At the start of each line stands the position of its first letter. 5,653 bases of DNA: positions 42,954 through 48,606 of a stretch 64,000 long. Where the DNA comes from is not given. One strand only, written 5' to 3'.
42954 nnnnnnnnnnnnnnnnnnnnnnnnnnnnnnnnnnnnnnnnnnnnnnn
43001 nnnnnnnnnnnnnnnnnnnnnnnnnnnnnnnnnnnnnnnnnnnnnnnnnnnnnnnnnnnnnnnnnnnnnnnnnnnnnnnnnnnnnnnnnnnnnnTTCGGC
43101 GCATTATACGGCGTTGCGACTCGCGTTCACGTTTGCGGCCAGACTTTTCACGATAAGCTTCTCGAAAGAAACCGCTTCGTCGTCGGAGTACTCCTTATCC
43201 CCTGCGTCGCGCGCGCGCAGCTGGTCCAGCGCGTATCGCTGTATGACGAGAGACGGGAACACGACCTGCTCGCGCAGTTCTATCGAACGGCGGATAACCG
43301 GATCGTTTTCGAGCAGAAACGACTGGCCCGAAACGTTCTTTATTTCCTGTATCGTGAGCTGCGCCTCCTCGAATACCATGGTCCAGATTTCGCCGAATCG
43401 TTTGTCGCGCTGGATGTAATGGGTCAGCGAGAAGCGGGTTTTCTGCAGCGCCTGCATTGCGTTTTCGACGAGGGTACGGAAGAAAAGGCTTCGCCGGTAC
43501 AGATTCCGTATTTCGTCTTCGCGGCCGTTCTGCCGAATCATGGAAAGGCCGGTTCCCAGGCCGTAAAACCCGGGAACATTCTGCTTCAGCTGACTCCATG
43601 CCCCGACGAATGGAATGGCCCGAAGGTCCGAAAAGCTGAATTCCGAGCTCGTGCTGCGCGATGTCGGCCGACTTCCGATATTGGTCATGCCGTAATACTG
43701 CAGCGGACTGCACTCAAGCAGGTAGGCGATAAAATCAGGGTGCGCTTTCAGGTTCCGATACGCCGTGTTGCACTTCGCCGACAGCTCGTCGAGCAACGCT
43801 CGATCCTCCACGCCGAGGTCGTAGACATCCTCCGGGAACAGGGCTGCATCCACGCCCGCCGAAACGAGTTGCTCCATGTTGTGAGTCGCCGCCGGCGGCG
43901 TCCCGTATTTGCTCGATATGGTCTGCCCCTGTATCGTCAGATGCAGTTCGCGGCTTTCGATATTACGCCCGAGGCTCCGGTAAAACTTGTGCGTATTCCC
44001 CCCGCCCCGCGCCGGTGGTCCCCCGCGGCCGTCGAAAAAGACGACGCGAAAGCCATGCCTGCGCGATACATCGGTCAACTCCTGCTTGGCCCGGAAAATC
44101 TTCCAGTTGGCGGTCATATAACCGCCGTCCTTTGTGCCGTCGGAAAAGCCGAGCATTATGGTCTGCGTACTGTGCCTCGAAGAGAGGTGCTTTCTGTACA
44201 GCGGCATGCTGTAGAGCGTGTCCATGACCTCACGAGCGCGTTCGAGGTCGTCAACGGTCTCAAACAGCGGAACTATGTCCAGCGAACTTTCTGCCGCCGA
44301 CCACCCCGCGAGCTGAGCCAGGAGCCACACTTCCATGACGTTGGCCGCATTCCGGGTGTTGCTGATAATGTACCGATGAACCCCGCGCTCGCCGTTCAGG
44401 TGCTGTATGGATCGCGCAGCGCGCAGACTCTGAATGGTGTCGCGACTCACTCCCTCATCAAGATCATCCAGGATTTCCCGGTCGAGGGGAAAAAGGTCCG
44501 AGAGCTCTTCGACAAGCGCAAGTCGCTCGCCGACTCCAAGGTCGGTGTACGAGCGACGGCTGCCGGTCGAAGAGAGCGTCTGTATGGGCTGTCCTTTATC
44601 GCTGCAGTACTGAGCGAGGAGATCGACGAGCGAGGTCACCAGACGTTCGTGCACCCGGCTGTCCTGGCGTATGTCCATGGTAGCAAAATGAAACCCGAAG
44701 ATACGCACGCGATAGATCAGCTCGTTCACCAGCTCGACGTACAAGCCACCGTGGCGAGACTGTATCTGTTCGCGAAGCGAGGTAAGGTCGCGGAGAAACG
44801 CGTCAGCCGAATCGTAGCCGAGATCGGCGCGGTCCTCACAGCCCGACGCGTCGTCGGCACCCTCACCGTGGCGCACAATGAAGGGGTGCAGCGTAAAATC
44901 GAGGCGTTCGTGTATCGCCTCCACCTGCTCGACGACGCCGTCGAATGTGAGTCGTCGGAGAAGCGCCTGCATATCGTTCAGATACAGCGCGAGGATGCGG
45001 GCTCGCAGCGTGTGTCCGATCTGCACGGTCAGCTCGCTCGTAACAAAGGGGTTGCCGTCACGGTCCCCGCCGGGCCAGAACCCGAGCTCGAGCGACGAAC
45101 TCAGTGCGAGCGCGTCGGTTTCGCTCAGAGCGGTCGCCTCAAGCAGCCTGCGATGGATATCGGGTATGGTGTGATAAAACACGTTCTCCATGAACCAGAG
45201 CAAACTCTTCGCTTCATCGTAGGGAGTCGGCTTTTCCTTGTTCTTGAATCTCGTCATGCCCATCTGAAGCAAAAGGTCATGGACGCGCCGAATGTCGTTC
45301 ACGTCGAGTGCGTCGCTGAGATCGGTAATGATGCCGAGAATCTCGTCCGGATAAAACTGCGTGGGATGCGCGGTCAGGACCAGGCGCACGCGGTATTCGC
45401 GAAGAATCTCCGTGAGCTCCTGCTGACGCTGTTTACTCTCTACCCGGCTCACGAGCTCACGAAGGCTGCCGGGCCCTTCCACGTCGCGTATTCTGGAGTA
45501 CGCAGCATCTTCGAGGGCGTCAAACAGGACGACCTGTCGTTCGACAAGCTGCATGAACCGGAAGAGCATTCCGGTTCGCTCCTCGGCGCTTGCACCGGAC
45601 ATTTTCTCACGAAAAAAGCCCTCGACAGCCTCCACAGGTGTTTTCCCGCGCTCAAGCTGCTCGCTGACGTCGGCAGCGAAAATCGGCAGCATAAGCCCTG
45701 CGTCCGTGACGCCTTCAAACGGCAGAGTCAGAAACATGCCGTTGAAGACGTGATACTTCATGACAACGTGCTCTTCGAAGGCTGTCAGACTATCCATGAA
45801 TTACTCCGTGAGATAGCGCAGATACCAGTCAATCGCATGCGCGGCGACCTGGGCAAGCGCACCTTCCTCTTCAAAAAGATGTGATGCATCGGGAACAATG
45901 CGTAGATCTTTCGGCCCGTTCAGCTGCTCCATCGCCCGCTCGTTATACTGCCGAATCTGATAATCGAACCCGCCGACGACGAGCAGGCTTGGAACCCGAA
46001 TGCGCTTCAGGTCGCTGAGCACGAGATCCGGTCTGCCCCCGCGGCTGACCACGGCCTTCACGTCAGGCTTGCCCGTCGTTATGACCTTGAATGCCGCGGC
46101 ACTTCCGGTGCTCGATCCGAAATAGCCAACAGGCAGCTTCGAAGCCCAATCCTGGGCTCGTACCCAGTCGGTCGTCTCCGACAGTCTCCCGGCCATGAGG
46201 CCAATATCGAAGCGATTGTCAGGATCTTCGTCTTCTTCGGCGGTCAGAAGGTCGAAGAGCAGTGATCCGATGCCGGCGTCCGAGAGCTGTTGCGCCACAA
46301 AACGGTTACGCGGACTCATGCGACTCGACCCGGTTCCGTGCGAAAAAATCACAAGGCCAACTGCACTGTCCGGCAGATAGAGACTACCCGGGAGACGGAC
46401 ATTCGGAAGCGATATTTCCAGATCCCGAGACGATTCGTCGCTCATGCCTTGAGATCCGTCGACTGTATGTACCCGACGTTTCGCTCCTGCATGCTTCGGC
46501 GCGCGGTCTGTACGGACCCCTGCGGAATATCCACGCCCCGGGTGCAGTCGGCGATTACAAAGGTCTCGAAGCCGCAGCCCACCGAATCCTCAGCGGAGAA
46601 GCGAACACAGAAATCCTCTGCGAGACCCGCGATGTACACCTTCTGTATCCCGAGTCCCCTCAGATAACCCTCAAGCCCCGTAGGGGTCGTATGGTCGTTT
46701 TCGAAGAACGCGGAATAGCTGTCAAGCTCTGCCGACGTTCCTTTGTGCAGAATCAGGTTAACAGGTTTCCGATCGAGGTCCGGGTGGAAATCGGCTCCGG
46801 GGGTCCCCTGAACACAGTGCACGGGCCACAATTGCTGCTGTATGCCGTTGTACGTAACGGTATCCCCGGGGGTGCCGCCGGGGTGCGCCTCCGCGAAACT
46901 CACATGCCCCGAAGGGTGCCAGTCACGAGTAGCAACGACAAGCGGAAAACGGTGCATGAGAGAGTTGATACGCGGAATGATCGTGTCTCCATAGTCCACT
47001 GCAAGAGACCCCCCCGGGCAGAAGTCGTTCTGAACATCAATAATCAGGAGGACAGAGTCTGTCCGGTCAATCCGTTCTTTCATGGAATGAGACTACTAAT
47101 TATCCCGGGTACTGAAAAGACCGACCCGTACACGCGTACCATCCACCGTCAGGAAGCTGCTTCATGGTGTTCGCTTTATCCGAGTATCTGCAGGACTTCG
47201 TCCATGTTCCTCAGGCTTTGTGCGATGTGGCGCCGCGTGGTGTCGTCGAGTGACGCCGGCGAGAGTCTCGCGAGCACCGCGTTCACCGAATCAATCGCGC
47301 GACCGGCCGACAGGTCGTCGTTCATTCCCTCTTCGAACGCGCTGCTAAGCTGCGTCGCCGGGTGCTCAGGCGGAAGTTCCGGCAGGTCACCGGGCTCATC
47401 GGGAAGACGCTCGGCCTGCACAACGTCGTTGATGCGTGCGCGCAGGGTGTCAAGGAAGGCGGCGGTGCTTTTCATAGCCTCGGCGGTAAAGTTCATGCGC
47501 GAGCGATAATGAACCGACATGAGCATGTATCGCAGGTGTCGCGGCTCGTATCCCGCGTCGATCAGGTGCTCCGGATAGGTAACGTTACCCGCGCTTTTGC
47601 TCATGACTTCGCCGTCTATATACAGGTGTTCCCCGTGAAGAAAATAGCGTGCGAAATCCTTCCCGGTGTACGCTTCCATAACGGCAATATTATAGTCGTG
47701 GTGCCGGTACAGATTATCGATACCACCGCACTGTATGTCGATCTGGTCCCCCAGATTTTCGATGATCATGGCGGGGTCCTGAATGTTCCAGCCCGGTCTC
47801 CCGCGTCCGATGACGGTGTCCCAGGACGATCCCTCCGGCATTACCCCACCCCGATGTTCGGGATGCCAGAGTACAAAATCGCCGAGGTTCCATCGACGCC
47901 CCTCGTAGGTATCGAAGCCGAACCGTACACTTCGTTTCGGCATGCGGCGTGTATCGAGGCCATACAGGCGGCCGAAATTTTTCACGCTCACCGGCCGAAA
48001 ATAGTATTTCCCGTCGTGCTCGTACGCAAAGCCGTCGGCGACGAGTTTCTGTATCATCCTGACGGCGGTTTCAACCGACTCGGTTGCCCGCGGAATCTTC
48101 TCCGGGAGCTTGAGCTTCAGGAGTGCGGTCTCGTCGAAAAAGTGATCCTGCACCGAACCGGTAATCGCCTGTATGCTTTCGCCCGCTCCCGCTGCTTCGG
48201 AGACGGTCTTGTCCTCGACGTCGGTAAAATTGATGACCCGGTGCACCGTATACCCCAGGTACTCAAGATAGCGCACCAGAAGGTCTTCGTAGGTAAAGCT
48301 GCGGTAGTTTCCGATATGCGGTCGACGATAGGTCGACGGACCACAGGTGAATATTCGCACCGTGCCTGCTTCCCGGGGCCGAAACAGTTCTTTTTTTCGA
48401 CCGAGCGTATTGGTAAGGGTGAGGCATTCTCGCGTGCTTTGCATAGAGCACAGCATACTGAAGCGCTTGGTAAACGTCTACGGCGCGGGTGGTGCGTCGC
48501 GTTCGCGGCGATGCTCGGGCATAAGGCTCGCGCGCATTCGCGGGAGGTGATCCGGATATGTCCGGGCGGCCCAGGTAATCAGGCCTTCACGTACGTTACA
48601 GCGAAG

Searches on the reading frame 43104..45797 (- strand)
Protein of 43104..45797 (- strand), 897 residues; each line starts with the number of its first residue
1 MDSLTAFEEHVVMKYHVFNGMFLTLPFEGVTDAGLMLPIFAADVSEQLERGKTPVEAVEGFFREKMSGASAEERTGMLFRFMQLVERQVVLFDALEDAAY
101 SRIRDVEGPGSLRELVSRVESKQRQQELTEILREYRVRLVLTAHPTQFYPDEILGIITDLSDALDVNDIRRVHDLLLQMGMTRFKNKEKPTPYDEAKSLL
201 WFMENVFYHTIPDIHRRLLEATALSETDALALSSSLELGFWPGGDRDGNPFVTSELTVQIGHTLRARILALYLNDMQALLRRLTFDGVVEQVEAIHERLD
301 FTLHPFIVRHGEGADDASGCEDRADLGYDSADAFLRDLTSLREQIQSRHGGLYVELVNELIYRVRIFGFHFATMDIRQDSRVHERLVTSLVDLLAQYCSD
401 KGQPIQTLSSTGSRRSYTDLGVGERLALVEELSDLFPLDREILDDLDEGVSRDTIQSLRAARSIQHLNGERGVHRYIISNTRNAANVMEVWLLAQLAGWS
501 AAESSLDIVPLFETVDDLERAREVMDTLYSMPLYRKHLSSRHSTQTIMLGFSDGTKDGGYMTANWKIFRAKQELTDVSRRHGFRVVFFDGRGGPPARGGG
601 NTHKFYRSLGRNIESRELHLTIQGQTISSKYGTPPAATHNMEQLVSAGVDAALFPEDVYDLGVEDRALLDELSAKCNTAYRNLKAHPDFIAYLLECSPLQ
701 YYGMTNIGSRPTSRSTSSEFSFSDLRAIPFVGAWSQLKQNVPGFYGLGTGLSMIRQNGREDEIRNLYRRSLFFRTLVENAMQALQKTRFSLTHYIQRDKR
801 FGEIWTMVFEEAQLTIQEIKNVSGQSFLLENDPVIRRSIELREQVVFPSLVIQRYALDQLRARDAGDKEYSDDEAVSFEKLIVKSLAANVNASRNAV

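Call 80: search_protein_families(library=pfam, proteins=[window:43104-45797:-], max_evalue=0.001)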
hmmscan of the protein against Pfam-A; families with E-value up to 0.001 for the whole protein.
window:43104-45797:- (897 aa): 2 families
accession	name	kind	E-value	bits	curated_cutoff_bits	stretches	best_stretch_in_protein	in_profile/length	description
PF00311.23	PEPcase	-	9.9e-149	497.4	22.4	2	322-888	357-913/919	Phosphoenolpyruvate carboxylase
PF14010.12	PEPcase_2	-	9.7e-06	24.8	25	1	501-607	169-267/493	Phosphoenolpyruvate carboxylase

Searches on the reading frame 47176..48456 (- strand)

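Call 80: search_protein_families(library=pfam, proteins=[window:47176-48456:-], max_evalue=0.001)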
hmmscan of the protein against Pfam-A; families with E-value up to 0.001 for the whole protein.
window:47176-48456:- (426 aa): 3 families
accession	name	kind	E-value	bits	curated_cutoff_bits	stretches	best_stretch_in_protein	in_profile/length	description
PF01406.26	tRNA-synt_1e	-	4e-73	246.9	27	1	26-331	3-299/301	tRNA synthetases class I (C) catalytic domain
PF09334.17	tRNA-synt_1g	-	2.7e-08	33.4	20.1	1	245-328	289-371/391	tRNA synthetases class I (M)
PF00133.28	tRNA-synt_1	-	0.0007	18.9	22.7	0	266-323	357-413/414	tRNA synthetases class I (I, L, M and V)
